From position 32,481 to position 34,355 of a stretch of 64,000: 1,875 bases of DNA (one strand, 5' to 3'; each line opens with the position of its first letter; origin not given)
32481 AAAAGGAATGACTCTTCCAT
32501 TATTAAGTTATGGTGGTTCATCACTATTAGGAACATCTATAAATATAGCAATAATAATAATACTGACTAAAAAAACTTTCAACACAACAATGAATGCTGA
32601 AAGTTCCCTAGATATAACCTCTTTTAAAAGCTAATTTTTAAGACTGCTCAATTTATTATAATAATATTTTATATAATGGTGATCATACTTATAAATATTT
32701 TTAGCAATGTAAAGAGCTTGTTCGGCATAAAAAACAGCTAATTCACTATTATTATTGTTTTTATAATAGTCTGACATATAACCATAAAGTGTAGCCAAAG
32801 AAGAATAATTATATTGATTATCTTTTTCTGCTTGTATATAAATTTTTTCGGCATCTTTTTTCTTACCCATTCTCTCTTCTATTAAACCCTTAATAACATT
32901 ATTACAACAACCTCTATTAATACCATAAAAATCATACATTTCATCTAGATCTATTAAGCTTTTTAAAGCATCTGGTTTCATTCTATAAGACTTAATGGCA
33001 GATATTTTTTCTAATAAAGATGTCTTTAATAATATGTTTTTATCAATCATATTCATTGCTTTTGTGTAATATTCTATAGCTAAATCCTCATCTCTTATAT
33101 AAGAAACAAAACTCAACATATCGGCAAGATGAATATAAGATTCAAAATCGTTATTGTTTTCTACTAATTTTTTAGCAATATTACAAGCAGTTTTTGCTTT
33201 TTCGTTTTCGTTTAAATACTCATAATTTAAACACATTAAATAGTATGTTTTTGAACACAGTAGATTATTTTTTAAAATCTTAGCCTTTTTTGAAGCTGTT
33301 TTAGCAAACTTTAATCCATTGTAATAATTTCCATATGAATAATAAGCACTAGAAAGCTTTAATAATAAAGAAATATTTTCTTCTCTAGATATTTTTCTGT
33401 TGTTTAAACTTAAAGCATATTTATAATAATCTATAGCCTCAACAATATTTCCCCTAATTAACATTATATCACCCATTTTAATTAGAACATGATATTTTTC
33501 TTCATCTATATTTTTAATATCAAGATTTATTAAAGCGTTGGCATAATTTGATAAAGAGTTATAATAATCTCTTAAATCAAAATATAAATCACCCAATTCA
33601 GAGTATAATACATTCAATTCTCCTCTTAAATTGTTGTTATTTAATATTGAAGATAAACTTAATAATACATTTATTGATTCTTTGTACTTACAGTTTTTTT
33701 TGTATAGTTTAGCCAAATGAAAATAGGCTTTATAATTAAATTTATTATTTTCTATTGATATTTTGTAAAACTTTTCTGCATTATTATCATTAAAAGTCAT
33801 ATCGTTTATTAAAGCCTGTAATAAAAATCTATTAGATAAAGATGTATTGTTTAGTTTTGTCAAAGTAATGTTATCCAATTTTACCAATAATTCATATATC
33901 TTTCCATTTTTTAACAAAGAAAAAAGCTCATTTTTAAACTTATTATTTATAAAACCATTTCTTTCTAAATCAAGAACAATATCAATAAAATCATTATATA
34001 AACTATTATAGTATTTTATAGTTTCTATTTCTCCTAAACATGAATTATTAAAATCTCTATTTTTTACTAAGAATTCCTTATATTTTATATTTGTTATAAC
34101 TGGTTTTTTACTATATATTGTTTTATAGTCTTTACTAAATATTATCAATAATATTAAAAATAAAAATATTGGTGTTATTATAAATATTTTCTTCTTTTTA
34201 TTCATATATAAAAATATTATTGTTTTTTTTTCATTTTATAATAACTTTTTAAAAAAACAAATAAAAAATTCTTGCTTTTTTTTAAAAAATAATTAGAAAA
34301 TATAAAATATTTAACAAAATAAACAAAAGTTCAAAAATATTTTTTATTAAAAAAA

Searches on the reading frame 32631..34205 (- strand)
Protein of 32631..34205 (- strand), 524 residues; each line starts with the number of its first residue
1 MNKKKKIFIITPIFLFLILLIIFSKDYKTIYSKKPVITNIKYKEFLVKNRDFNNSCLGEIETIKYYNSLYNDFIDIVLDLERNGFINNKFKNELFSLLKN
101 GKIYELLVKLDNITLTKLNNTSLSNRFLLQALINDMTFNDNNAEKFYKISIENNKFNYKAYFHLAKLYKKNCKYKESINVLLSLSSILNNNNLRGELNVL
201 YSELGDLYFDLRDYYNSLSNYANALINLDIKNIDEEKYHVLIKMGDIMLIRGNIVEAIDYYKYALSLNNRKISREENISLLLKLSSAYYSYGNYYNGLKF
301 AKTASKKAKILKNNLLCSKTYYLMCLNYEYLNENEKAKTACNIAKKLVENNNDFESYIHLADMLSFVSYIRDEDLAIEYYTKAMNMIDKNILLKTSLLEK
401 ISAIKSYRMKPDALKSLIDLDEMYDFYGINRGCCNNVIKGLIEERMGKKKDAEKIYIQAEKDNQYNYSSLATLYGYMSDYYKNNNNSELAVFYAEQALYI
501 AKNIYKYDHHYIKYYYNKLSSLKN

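Call 12: search_protein_families(library=pfam, proteins=[window:32631-34205:-], max_evalue=0.001)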
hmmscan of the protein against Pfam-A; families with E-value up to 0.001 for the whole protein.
window:32631-34205:- (524 aa): 2 families
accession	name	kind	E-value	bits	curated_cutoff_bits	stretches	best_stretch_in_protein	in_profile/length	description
PF07719.23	TPR_2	-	1.7e-08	34.4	27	0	240-269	3-32/34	Tetratricopeptide repeat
PF13424.12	TPR_12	-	1.5e-05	25.6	30.1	0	199-267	4-74/77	Tetratricopeptide repeat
